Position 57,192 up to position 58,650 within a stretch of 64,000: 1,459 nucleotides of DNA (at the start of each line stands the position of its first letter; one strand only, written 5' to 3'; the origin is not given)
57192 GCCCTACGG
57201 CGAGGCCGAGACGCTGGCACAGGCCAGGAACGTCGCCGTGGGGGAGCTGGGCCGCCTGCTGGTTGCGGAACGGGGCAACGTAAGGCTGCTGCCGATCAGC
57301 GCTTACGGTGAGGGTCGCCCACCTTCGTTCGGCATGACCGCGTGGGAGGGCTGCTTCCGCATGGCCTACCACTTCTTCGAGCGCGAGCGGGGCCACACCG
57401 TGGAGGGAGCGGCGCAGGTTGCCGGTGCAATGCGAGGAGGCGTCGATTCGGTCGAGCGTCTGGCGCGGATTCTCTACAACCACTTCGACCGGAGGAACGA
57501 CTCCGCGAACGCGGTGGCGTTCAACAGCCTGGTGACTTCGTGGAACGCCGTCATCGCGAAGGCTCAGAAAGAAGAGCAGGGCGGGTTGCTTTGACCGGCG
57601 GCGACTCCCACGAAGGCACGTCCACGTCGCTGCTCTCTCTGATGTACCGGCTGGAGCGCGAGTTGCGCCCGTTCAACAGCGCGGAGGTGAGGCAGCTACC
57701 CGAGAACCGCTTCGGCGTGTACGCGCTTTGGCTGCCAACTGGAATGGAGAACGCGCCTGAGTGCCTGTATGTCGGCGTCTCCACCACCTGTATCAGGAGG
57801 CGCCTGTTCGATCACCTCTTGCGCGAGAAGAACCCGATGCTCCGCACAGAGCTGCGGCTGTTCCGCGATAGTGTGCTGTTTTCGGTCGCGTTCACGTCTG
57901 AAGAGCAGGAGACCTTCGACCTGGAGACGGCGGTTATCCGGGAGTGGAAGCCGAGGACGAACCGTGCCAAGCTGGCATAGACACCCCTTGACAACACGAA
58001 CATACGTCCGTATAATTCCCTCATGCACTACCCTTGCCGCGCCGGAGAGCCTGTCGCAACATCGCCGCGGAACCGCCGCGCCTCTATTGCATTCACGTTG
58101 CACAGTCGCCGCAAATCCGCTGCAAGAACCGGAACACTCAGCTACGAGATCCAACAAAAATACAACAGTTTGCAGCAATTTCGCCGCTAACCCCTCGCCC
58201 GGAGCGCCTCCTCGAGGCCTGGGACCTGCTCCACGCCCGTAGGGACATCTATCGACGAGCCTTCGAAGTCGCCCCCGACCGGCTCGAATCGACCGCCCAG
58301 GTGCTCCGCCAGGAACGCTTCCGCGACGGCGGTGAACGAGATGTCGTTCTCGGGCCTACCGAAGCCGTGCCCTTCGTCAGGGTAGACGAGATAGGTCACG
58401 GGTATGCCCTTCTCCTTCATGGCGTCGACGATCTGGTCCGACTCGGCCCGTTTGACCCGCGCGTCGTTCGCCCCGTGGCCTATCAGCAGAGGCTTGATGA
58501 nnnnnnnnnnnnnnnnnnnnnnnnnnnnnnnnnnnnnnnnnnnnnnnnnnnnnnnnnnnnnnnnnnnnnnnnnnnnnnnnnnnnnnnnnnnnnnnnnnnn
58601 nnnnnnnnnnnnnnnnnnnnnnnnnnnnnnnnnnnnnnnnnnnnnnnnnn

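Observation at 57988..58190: Perfect consensus promoter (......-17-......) driving a leaderless 55-aa arginine-rich ORF or a repeat-containing ncRNA at the end of the defence island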

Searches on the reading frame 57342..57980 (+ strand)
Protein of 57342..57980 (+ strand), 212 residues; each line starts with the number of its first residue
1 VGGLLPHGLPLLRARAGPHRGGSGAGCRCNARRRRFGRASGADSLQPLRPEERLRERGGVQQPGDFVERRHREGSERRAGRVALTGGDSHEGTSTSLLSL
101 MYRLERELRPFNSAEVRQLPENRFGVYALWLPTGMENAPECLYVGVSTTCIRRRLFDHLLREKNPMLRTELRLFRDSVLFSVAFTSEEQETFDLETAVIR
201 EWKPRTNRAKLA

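Call 8: search_protein_families(library=pfam, proteins=[window:57342-57980:+], max_evalue=0.01)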
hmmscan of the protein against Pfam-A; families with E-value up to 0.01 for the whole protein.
window:57342-57980:+ (212 aa): 1 family
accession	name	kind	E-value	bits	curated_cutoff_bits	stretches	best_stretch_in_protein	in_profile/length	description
PF01541.30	GIY-YIG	-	0.00097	19.8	22.6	1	138-204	11-74/78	GIY-YIG catalytic domain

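Call 9: search_protein_families(library=padloc, proteins=[window:57342-57980:+], max_evalue=0.01)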
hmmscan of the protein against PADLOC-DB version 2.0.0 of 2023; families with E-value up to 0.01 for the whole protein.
window:57342-57980:+ (212 aa): 0 families

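Call 15: find_homologous_proteins(query=window:57342-57980:+)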
Query window:57342-57980:+ (212 aa): 141 proteins with E <= 0.001 among 2119 candidates; the best 120 are listed.
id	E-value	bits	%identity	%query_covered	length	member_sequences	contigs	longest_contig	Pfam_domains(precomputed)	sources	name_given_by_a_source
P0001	1.2e-56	210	77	59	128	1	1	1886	-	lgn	-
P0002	3.0e-55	205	76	59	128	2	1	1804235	-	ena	-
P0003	1.0e-54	203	75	60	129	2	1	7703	-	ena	-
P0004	3.7e-54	202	73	60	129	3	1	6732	-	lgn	-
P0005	1.9e-48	183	70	60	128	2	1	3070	-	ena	-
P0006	7.7e-45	171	66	57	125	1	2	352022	-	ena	-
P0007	4.2e-41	159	62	55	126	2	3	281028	PF01541.31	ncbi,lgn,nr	ncbi:MAG: GIY-YIG nuclease family protein [Chloroflexi bacterium]|nr:GIY-YIG nuclease family protein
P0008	4.6e-41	159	61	58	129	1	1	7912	-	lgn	-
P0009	5.3e-41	159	55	67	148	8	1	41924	-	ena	-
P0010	6.1e-40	155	63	58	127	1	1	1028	PF01541.31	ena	-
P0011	6.4e-40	155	63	57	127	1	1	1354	-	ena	-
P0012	1.9e-38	150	57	61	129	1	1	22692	-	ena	-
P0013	1.9e-38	150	64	55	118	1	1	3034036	-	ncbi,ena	-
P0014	1.9e-38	150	59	60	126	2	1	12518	-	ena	-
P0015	2.7e-38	150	61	54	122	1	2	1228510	-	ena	-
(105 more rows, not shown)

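Call 17: find_encoding_contigs(protein=P0002, flank=8000, max_places=3)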
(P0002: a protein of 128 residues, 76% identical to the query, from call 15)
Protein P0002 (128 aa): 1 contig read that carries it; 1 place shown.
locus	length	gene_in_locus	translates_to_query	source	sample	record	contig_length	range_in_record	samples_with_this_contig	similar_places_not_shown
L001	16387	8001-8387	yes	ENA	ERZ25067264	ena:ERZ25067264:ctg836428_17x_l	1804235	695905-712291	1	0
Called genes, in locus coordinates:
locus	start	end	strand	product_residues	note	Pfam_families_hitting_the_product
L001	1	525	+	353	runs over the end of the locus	PF01408:GFO_IDH_MocA, PF22725:GFO_IDH_MocA_C3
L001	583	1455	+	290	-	PF04909:Amidohydro_2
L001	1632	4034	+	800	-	PF18731:HEPN_Swt1 (weak), PF04465:DUF499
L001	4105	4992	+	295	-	-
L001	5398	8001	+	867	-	PF01170:UPF0020 (faint)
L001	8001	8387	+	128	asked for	-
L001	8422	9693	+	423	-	PF01408:GFO_IDH_MocA, PF02894:GFO_IDH_MocA_C, PF22725:GFO_IDH_MocA_C3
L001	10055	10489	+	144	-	PF01850:PIN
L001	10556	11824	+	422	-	PF01408:GFO_IDH_MocA, PF02894:GFO_IDH_MocA_C, PF22725:GFO_IDH_MocA_C3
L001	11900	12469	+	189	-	PF01936:NYN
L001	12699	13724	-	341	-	-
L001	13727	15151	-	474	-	PF08811:DUF1800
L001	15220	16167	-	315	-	PF01555:N6_N4_Mtase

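Call 18: find_encoding_contigs(protein=P0003, flank=8000, max_places=3)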
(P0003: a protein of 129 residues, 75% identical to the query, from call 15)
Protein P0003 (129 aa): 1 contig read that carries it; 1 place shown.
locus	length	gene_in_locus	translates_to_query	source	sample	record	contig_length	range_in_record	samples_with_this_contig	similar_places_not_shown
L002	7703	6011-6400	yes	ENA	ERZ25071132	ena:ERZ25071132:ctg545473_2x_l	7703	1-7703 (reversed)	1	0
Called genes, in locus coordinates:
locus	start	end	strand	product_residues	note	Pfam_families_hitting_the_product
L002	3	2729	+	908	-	?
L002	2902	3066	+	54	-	-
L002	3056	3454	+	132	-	-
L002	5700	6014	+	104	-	-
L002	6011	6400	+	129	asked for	-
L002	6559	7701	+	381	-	?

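Call 19: find_encoding_contigs(protein=P0006, flank=8000, max_places=3)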
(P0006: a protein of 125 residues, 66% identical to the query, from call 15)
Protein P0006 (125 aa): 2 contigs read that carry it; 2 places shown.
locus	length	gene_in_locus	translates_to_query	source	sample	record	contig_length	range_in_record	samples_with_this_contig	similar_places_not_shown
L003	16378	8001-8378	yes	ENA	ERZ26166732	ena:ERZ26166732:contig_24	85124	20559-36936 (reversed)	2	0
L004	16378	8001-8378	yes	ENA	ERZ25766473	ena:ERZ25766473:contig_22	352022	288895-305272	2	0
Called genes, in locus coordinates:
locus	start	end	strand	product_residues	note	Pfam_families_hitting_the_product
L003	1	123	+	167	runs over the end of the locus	PF04073:tRNA_edit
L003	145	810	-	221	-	PF22742:PspAB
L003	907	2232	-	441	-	PF01609:DDE_Tnp_1, PF13701:DDE_Tnp_1_4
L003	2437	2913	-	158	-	-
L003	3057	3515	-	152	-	PF01435:Peptidase_M48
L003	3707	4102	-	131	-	PF00903:Glyoxalase, PF13669:Glyoxalase_4 (weak)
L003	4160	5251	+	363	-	PF04909:Amidohydro_2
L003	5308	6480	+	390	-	PF00296:Bac_luciferase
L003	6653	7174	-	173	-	PF01609:DDE_Tnp_1, PF13586:DDE_Tnp_1_2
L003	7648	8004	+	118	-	-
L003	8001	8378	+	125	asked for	-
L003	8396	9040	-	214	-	-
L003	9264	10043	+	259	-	PF00378:ECH_1, PF16113:ECH_2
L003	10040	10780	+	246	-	PF07722:Peptidase_C26, PF00117:GATase (weak)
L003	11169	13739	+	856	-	PF00521:DNA_topoisoIV, PF03989:DNA_gyraseA_C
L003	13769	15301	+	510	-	PF02225:PA, PF04389:Peptidase_M28, PF01546:Peptidase_M20 (faint)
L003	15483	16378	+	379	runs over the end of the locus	PF00226:DnaJ, PF01556:DnaJ_C, PF00684:DnaJ_CXXCXGXG, PF27439:DnaJ_C_2 (weak)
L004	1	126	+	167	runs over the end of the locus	PF04073:tRNA_edit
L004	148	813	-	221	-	PF22742:PspAB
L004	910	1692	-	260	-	PF01609:DDE_Tnp_1, PF13701:DDE_Tnp_1_4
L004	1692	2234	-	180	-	PF13701:DDE_Tnp_1_4 (weak)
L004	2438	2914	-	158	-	-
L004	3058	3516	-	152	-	PF01435:Peptidase_M48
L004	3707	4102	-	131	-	PF00903:Glyoxalase, PF13669:Glyoxalase_4 (weak)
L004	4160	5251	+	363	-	PF04909:Amidohydro_2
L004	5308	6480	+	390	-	PF00296:Bac_luciferase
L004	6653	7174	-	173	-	PF01609:DDE_Tnp_1, PF13586:DDE_Tnp_1_2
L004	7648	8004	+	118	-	-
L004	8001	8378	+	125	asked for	-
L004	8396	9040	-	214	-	-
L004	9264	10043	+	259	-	PF00378:ECH_1, PF16113:ECH_2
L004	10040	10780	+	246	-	PF07722:Peptidase_C26, PF00117:GATase (weak)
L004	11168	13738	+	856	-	PF00521:DNA_topoisoIV, PF03989:DNA_gyraseA_C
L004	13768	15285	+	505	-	PF02225:PA, PF04389:Peptidase_M28, PF01546:Peptidase_M20 (faint)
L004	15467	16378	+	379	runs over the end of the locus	PF00226:DnaJ, PF01556:DnaJ_C, PF00684:DnaJ_CXXCXGXG, PF27439:DnaJ_C_2 (weak)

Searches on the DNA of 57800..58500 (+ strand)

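Call 5: search_rna_families(source=window, start=57800, end=58500, threshold=evalue, max_evalue=10, show_alignments=3)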
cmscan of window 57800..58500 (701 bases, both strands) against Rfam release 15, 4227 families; matches with E-value up to 10: 2.
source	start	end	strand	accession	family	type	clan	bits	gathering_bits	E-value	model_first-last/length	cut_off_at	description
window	58054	58127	+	RF03013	nadA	Gene; sRNA;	-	14.3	37.5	3.6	1-62/62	no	nadA riboswitch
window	57802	57835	-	RF01768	flavi_FSE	Cis-reg; frameshift_element;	-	11.3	43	9.2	1-62/62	no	ribosomal frameshift site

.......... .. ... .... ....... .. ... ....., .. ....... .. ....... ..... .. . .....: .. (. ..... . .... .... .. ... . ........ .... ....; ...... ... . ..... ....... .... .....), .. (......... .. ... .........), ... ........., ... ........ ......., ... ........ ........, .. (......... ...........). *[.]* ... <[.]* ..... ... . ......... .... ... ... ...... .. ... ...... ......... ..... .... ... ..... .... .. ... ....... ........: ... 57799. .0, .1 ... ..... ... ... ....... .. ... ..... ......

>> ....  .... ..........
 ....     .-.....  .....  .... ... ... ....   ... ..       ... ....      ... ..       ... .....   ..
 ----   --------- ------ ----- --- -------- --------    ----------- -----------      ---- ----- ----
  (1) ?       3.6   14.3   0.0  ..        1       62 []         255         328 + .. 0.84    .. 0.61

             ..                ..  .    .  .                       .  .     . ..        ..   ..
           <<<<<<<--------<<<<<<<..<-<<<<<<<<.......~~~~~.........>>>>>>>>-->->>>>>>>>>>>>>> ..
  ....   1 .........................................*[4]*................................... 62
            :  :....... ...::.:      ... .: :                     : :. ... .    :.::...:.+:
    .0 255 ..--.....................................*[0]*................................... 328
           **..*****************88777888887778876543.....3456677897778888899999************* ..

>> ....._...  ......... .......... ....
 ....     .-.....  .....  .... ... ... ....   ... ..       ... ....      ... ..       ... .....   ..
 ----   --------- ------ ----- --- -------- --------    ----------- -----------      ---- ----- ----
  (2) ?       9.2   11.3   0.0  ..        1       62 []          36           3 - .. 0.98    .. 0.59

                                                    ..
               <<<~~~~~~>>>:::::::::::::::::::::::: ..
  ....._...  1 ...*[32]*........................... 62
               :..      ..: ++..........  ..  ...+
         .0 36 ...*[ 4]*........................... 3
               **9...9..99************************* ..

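Call 26: search_dna_similar(query=window:57981-58230:+, collection=plasmids, mode=distant, max_evalue=1)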
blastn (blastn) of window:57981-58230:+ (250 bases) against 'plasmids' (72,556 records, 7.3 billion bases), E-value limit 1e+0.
Records with a match: 9; places in all: 9; records where one place covers at least 80% of the query: 0.
Best place of each record, by identity: 95-99% 1; 90-95% 5; 80-90% 3.
By first word of the organism name: Comamonas 4; Sphingomonas 2; Haladaptatus 1; Shewanella 1; Halomarina 1.
By predicted mobility (MOB-suite, as given by PLSDB): non-mobilizable 6; conjugative 3.
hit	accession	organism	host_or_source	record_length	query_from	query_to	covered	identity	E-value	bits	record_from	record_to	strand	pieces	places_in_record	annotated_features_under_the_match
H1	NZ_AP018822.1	Sphingomonas bisphenolicum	-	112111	60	98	16%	85.4%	7e-1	41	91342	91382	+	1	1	CusA/CzcA family heavy metal efflux RND transporter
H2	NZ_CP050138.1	Sphingomonas sp. CL5.1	-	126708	60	98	16%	85.4%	7e-1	41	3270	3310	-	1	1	CusA/CzcA family heavy metal efflux RND transporter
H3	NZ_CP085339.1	Haladaptatus halobius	cell culture,saline soil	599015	57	93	15%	83.8%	7e-1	41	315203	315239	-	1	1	helix-turn-helix domain-containing protein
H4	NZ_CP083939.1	Comamonas thiooxydans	single cell,American Alligator's water ...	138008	181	211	12%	90.6%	7e-1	42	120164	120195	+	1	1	toprim domain-containing protein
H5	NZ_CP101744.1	Comamonas sp. C11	mixed culture,wastewater treatment plant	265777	181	211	12%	90.6%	7e-1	42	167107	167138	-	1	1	toprim domain-containing protein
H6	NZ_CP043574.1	Comamonas testosteroni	bacterial isolate,biofilm reactor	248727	181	211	12%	90.6%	7e-1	42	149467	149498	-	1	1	toprim domain-containing protein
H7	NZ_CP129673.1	Comamonas testosteroni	Metal working fluids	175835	181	211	12%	90.6%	7e-1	42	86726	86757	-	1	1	toprim domain-containing protein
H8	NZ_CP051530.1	Shewanella baltica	fish gut,Atlantic Mackerel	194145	194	221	11%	96.4%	2e-1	44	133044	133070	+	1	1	none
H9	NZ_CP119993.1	Halomarina sp. PSR21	cell culture,saline soil from Tarim ...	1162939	212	239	11%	92.9%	2e-1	43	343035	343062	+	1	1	record has no annotation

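Call 27: search_dna_similar(query=window:57981-58230:+, collection=phages, mode=distant, max_evalue=1)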
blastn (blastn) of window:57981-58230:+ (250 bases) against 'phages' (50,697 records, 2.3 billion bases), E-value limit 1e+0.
Records with a match: 1; places in all: 1; records where one place covers at least 80% of the query: 0.
Best place of each record, by identity: 90-95% 1.
By first word of the organism name: Rhizobium 1.
By host as written in the record: R. phaseoli sv. phaseoli INC 2-5 1.
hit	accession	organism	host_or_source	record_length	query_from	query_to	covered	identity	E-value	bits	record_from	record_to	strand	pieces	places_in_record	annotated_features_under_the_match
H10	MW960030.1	Rhizobium phage RHph_X66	R. phaseoli sv. phaseoli INC 2-5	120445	63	89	11%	92.6%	2e-1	41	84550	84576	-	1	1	thymidylate synthase protein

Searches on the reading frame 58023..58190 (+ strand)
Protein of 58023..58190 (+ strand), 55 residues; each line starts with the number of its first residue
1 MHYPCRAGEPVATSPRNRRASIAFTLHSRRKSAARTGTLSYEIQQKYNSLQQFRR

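Call 8: search_protein_families(library=pfam, proteins=[window:58023-58190:+], max_evalue=0.01)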
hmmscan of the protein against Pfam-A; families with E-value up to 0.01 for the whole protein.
window:58023-58190:+ (55 aa): 0 families

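Call 9: search_protein_families(library=padloc, proteins=[window:58023-58190:+], max_evalue=0.01)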
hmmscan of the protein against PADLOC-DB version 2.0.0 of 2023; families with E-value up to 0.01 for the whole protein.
window:58023-58190:+ (55 aa): 0 families

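Call 72: search_protein_representatives(protein=window:58023-58187:+)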
Query: 55 residues. Proteins with E-value up to 0.001 (for the whole library): 2; up to 1e-10: 2; up to 1e-30: 1. The best 2 are listed.
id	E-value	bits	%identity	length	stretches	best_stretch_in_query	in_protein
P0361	6.9e-33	125.5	46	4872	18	8-42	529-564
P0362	1.5e-28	112.1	35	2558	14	10-43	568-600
